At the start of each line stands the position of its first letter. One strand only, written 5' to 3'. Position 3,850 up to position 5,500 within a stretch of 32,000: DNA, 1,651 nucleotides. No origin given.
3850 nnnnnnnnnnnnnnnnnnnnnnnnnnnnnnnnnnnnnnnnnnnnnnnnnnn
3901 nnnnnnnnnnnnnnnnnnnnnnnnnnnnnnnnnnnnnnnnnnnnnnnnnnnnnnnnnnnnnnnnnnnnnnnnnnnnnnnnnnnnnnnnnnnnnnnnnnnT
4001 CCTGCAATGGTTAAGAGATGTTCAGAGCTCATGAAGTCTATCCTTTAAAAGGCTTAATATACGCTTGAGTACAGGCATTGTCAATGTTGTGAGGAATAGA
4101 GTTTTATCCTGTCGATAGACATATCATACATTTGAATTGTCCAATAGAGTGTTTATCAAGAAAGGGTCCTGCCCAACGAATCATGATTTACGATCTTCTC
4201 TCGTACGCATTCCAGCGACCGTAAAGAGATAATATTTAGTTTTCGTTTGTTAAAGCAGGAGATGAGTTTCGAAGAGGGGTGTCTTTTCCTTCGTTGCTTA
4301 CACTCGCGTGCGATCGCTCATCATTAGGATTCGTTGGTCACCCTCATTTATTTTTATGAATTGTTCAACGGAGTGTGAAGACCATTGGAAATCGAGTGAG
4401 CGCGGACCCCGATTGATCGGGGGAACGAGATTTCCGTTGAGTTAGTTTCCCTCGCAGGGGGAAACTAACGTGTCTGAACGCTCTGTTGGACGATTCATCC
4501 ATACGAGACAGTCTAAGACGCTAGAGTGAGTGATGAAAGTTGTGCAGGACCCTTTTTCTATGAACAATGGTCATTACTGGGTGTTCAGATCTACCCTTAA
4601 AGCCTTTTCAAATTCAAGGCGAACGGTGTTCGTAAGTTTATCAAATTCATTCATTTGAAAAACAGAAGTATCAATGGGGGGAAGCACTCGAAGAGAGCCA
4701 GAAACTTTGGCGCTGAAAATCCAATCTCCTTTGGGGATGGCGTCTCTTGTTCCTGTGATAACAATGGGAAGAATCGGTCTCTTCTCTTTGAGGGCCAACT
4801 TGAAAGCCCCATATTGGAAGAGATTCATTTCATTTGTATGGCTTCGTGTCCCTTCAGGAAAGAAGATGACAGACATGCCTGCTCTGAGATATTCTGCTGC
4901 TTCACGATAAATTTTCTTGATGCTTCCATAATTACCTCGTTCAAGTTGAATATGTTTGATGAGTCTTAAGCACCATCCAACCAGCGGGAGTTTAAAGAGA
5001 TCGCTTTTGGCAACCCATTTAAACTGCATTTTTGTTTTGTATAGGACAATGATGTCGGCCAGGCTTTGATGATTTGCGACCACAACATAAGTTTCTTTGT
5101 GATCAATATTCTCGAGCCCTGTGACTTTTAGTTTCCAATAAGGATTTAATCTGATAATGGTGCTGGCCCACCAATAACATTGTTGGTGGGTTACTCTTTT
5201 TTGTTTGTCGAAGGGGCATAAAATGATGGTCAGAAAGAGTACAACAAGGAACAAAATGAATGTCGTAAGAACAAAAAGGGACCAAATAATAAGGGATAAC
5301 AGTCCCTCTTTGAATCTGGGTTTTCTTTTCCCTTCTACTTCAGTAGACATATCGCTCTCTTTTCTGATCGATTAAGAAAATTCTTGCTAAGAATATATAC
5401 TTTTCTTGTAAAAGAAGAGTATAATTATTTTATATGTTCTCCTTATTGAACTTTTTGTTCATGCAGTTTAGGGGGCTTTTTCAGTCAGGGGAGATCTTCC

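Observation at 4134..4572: ORF-free ~395-nt element with extensive plus-strand RNA-type structure, antisense in orientation to its neighbours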

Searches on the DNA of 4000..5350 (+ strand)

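Call 4: search_rna_families(source=window, start=4000, end=4700, threshold=evalue, max_evalue=10, show_alignments=3)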
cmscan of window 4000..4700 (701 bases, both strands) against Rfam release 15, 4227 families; matches with E-value up to 10: 5.
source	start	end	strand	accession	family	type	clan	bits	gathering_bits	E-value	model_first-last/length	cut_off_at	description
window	4444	4465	-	RF02977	THF-II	Cis-reg;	-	14.1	41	8.3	12-32/39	no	THF-II riboswitch (folE RNA)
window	4555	4671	+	RF00377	snoU6-53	Gene; snRNA; snoRNA; CD-box;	-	13.4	36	6.5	1-110/110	no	Small nucleolar RNA U6-53/MBII-28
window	4382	4405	+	RF01308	sR58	Gene; snRNA; snoRNA; CD-box;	-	12.7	55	7.5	1-55/55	no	Small nucleolar RNA sR58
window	4547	4608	-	RF01696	Chlorobi-1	Gene; sRNA;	-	10.7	50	9.3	1-67/67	no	Chlorobi-1 RNA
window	4315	4402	-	RF02050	STnc470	Gene; sRNA;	-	10.6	80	3.9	57-146/226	no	Salmonella enterica sRNA STnc470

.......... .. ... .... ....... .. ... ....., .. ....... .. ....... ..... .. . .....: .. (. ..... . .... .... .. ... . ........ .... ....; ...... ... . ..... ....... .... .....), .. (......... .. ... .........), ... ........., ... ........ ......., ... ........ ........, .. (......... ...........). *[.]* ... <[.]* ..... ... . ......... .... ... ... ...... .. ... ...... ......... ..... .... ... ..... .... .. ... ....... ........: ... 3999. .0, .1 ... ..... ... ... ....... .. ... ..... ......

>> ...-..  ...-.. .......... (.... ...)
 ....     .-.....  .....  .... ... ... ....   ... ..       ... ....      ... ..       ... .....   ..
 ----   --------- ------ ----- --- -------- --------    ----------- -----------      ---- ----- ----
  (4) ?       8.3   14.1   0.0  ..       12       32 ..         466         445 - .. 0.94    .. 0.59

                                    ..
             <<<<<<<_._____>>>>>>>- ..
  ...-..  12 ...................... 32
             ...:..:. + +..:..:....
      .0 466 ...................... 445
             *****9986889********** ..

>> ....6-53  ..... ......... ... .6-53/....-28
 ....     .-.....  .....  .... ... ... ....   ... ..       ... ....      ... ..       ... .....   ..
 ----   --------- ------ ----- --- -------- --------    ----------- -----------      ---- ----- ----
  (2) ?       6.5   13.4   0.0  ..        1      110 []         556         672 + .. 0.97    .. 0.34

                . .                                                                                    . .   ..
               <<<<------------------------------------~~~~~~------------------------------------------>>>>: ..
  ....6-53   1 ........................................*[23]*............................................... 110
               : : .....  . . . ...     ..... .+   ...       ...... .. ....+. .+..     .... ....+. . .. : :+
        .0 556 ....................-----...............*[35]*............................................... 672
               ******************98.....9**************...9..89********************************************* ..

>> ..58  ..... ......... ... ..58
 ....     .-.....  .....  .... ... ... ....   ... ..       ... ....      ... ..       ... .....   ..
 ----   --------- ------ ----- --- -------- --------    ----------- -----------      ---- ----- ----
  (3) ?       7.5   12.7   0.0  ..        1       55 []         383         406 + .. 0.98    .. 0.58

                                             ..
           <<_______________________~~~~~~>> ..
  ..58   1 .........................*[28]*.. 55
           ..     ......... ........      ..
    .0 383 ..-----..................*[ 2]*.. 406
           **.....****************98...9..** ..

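Call 16: search_dna_similar(query=window:4134-4572:+, collection=phages, mode=distant, max_evalue=0.01)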
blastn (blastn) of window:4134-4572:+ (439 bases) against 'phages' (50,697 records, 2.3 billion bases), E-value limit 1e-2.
No match.

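Call 17: search_dna_similar(query=window:4134-4572:+, collection=plasmids, mode=distant, max_evalue=0.01)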
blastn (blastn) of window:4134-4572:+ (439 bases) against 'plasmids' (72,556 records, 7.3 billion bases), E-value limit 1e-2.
No match.

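Call 59: build_rna_model(alignment_id=A2, structure=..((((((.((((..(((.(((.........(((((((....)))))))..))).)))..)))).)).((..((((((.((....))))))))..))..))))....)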
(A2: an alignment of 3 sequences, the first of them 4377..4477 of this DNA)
Model R1 built from alignment A2 (3 sequences, 107 columns); structure: as given.
model positions 105; base pairs 33; branch points 1; effective number of sequences 0.91; information 0.59 bits per position. Calibrated on 0.2 Mb of random sequence (short: E-values are rough).
structure used (alignment columns):
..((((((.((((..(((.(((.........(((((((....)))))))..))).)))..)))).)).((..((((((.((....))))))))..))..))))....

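Call 60: search_with_rna_model(model_id=R1, sources=[window, L005, L006, L022, L025, L026, L027, L028, L029, L030, L031, L032, L023, L024], max_evalue=10, show_alignments=6)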
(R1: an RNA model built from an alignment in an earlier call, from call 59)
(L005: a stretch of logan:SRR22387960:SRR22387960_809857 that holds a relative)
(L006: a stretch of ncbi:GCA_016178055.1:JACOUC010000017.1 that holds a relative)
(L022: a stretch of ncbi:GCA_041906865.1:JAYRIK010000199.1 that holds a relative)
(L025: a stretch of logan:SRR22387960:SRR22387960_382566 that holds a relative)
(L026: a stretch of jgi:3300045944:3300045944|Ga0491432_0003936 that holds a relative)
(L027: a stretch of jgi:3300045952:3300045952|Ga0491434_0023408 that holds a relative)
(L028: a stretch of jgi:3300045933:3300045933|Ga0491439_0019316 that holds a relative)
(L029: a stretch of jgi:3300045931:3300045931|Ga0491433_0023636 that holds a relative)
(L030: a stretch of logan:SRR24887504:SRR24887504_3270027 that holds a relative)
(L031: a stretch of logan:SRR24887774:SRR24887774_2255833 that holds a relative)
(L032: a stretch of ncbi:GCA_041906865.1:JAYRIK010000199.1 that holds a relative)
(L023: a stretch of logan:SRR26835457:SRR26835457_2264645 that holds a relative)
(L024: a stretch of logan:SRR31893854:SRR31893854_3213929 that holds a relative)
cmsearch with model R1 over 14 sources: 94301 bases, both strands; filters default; matches with E-value up to 10: 3.
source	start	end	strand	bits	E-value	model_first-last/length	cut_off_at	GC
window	8996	9100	+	124.1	1.5e-28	1-105/105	no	0.56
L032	5237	5339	+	111.4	2.1e-25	1-105/105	no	0.54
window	4377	4477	+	97.2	7.2e-22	1-105/105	no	0.53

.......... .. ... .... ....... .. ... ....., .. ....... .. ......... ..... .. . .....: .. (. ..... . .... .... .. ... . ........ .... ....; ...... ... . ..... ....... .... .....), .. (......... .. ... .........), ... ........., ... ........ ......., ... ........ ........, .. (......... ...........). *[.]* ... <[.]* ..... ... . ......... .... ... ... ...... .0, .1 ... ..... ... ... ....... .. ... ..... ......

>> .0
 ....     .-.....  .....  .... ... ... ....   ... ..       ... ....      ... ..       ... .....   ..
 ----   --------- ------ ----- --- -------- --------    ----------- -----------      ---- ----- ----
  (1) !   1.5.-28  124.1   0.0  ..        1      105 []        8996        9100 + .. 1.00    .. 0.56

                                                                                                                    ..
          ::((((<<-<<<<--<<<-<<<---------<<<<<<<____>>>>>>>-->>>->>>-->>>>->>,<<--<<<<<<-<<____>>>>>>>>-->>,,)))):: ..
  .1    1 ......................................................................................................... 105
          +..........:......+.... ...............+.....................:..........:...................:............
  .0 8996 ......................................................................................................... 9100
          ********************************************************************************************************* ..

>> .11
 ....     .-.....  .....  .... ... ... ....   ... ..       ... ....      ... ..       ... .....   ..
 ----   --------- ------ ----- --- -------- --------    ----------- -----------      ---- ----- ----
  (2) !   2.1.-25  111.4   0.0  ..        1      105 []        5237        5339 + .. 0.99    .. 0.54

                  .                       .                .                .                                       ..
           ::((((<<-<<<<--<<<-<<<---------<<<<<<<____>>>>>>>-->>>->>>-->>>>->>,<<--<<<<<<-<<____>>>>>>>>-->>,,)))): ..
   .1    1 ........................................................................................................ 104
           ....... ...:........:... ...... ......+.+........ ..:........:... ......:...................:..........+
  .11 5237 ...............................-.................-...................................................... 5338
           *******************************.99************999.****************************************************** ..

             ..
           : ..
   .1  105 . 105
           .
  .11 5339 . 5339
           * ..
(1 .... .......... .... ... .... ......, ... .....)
